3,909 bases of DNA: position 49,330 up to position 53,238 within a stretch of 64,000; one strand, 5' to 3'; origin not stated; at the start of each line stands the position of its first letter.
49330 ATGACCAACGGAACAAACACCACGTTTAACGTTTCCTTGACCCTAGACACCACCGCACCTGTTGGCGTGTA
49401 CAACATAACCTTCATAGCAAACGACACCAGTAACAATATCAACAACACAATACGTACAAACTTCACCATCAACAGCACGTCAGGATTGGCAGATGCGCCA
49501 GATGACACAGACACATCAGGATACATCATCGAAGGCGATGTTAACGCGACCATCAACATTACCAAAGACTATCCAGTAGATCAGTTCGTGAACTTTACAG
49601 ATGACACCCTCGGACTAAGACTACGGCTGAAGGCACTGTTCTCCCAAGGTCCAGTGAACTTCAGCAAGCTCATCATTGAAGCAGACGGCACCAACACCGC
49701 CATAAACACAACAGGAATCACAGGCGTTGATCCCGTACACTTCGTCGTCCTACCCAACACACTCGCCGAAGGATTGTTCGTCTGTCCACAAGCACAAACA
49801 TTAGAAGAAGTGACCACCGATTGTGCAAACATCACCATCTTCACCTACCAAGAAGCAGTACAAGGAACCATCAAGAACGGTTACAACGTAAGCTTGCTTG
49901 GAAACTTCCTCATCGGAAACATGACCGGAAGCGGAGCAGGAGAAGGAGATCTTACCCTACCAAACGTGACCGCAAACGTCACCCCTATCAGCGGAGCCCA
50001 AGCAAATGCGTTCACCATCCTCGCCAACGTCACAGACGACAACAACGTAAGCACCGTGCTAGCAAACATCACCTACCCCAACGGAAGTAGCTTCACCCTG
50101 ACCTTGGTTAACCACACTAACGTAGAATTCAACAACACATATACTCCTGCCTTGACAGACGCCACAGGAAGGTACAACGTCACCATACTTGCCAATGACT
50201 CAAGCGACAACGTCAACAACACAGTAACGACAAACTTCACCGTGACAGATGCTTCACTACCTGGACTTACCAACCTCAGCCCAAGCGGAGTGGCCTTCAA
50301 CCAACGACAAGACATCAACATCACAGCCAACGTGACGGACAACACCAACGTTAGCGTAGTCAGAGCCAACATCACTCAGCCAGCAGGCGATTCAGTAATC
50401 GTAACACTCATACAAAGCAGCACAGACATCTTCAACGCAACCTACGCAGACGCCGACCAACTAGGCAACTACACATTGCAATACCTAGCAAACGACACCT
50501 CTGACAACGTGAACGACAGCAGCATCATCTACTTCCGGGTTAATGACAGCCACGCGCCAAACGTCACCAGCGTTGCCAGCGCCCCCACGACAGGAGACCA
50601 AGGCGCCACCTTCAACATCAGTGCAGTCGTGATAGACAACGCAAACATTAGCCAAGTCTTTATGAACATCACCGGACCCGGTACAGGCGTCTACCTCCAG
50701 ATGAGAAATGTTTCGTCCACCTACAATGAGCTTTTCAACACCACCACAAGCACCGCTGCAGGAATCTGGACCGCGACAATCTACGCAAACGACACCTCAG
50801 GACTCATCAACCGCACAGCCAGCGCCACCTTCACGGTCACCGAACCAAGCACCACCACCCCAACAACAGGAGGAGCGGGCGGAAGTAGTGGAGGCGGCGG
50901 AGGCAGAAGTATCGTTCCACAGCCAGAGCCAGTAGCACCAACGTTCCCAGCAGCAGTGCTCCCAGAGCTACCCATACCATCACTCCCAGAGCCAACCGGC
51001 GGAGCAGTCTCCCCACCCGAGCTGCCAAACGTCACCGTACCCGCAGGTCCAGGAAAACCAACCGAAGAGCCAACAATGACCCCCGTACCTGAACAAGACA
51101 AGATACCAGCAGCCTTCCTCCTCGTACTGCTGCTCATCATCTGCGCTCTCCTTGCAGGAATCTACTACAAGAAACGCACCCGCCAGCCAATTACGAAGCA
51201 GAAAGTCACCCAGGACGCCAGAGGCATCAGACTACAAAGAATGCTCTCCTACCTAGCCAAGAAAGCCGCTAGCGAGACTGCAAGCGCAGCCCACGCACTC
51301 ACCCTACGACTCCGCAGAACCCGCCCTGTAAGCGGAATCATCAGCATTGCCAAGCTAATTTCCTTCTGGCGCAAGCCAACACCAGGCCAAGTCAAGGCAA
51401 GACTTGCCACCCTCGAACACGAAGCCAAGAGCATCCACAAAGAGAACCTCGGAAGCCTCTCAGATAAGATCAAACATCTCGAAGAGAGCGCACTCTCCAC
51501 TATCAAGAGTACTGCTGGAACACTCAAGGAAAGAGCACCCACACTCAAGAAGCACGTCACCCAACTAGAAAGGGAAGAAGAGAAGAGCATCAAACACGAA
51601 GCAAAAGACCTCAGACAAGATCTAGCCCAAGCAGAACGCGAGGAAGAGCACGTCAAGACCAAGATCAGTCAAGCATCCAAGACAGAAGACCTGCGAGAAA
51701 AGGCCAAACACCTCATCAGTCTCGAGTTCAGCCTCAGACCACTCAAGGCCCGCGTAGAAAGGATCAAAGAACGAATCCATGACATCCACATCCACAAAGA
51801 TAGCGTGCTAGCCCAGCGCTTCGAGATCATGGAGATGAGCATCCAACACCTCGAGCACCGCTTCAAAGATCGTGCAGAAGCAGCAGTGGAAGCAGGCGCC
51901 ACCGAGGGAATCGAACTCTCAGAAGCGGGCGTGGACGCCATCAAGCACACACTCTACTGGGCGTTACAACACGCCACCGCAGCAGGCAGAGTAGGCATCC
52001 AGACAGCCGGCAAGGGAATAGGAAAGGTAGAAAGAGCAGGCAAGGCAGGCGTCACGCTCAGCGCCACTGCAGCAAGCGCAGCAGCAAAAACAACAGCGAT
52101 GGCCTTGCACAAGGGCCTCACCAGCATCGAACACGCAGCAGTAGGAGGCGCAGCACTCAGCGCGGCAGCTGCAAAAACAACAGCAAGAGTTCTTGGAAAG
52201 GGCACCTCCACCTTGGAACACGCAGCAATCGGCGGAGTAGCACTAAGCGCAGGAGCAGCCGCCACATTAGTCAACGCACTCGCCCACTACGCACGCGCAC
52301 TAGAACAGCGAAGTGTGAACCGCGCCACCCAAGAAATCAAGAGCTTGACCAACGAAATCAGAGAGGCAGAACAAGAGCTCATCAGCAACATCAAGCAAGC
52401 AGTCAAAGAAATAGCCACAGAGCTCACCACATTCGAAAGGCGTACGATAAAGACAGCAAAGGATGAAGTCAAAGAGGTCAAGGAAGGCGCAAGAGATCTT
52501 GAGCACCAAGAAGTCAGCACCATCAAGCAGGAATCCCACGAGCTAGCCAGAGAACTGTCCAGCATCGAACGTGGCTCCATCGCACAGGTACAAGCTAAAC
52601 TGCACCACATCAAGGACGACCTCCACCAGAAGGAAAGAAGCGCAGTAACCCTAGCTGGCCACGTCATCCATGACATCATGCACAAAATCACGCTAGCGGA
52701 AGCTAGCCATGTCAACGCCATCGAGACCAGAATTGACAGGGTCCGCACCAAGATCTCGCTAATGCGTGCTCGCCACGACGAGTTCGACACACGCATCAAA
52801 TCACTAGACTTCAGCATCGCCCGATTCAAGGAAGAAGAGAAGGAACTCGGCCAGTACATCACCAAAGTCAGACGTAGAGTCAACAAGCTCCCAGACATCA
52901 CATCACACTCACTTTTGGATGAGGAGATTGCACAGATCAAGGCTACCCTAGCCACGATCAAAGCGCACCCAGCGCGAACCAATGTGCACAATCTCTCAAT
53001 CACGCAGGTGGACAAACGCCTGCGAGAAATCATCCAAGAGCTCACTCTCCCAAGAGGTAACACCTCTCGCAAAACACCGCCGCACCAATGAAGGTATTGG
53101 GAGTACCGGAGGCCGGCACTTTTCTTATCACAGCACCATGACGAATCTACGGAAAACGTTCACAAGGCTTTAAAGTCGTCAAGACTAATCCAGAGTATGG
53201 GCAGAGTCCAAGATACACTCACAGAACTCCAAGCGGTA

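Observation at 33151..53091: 19.9-kb gene for a 6,646-aa modular surface protein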

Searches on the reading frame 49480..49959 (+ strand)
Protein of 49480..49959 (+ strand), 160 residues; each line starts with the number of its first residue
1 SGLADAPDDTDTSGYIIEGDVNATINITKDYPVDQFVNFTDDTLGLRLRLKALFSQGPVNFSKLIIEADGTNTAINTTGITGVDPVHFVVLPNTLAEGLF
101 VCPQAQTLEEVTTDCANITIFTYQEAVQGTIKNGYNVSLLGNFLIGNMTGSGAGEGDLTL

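Call 60: search_protein_families(library=pfam, proteins=[window:49480-49959:+], max_evalue=10)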
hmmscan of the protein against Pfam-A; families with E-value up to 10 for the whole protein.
window:49480-49959:+ (160 aa): 0 families

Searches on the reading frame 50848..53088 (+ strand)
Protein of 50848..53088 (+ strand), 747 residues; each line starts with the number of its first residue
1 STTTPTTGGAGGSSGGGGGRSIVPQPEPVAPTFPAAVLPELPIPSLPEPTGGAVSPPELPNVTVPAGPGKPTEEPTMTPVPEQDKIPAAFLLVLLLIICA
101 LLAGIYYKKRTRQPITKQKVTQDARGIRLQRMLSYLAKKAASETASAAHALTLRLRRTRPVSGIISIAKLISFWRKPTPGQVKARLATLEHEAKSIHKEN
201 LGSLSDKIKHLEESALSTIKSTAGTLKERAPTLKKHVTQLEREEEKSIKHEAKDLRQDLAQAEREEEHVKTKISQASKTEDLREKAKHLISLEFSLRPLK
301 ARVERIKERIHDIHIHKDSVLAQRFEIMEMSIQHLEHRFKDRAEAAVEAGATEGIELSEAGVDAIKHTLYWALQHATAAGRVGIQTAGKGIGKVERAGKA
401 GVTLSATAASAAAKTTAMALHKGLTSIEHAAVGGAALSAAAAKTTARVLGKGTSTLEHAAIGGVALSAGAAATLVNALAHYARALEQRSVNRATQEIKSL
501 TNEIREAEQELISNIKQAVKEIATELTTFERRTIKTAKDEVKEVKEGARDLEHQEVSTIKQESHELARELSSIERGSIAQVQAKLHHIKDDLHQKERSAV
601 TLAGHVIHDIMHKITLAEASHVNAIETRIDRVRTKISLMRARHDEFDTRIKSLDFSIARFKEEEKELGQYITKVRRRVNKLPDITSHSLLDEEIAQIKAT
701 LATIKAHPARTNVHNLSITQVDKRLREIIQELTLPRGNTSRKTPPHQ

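Call 17: find_homologous_proteins(query=window:51028-53088:+, max_evalue=0.001)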
Query window:51028-53088:+: 8000 candidates shared short words with the query, none scored E <= 0.001.
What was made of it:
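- Tried and rejected: Tail homolog search with find_homologous_proteins (call 17).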

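Call 34: search_solved_structures(query=window:51166-53088:+, max_evalue=1)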
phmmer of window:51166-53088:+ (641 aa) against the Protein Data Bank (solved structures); distinct sequences matched with E-value up to 1: 1.
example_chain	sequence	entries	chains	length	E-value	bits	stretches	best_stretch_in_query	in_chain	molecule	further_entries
5t58_B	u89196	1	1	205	0.017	17.2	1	434-590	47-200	KLLA0E05809p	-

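Call 60: search_protein_families(library=pfam, proteins=[window:51166-53088:+], max_evalue=10)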
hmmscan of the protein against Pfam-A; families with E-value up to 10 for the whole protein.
window:51166-53088:+ (641 aa): 12 families
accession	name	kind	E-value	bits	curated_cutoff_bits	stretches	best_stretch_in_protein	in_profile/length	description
PF02601.20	Exonuc_VII_L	-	0.00044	20.3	35.9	3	369-498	149-278/315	Exonuclease VII, large subunit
PF04513.17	Baculo_PEP_C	-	0.0018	18.8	38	2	510-576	34-98/140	Baculovirus polyhedron envelope protein, PEP, C terminus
PF05377.16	FlaC_arch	-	0.024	15.5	27.8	1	536-575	1-40/55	Flagella accessory protein C (FlaC)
PF05282.17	AAR2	-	0.047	14.1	23.6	2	372-448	75-150/160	AAR2 C-terminal repeat region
PF07544.18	Med9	-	0.078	13.5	26.9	1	501-560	6-61/80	RNA polymerase II transcription mediator complex subunit 9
PF18072.6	FGAR-AT_linker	-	0.19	12.7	26.6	1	444-475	11-42/50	Formylglycinamide ribonucleotide amidotransferase linker domain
PF07889.17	DUF1664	-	0.24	11.9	34.6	3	503-598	30-120/124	Protein of unknown function (DUF1664)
PF11101.13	DUF2884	-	0.31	11.1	30.6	2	398-565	43-219/228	Protein of unknown function (DUF2884)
PF14015.11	DUF4231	-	1.1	10.2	24.7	1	304-391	6-80/103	Protein of unknown function (DUF4231)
PF05478.16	Prominin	-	1.2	7.6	34.3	2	370-560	217-411/799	Prominin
PF02862.22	DDHD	-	4.3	7.8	28.3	1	91-171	94-189/258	DDHD domain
PF12205.13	GIT1_C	-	5.9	7.6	25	1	382-456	6-82/110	G protein-coupled receptor kinase-interacting protein 1 C term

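Call 67: predict_structure(protein=window:51166-53088:+)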
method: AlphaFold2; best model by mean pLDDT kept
length: 641 residues; sequences in the alignment: 1
mean_pLDDT: 56.2   pTM: 0.29
mean pLDDT of the five models: 56.2, 50.8, 50.5, 50.4, 50.1
residues with pLDDT >= 90: 0; 70-90: 175; 50-70: 230; < 50: 236
segments of 3 or more residues with pLDDT < 50: 1-16, 40-73, 88-98, 239-256, 269-271, 292-369, 572-586, 597-613, 626-641
pLDDT, mean of each block of 10 residues (from residue 1): 39 48 69 58 37 30 35 51 51 46 56 57 62 71 75 77 75 71 76 74 66 55 59 53 37 46 50 52 52 45 44 43 36 36 34 31 44 52 67 73 74 74 73 72 66 68 58 66 73 69 71 72 75 73 68 61 55 44 46 46 37 49 45 31 30
secondary structure, 60 per line:
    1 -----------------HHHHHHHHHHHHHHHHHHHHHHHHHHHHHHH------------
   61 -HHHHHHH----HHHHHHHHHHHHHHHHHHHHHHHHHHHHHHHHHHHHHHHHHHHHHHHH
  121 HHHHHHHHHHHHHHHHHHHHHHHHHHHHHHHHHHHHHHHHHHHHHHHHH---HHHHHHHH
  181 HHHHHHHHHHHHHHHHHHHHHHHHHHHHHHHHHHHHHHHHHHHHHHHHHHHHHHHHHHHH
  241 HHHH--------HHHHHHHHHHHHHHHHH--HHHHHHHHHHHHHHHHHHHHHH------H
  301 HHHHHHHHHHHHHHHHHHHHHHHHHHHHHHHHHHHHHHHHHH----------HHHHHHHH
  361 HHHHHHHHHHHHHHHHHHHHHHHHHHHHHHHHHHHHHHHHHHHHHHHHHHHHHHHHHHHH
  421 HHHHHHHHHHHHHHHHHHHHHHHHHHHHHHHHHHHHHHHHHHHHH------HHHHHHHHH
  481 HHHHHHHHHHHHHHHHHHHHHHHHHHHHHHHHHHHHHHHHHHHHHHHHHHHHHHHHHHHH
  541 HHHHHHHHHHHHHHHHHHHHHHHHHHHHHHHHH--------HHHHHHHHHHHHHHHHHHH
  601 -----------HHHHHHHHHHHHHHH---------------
elements in order: H18-48 H62-68 H73-169 H173-244 H253-269 H272-293 H300-342 H353-465 H472-573 H582-600 H612-626
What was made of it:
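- On Nanohaloarchaeal giant surface proteins (SPEARE / SVXNc_0300): The model is all long helices (call 67). Helices of 70-110 residues (call 67).
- The tail model has low global confidence (pTM 0.29, call 67).
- Tried and rejected: A fold search of the tail model was not run, because pTM 0.29 would give meaningless matches (call 67).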

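Call 76: search_protein_families(library=ncbifam, proteins=[window:50848-53088:+], max_evalue=0.01)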
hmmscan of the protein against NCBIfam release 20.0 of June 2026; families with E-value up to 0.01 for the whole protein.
window:50848-53088:+ (747 aa): 3 families
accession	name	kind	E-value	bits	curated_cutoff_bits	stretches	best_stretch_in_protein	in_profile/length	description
NF045487.1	ASRP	equivalog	3.1e-07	29.4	300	1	180-348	313-478/593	archaea-specific SMC-related protein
TIGR02169.1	SMC_prok_A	equivalog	3.7e-06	24.9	729.4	1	488-732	731-968/1165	chromosome segregation protein SMC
NF007623.0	PRK10279.1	equivalog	0.0096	15.1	272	0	303-342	210-249/301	patatin-like phospholipase RssA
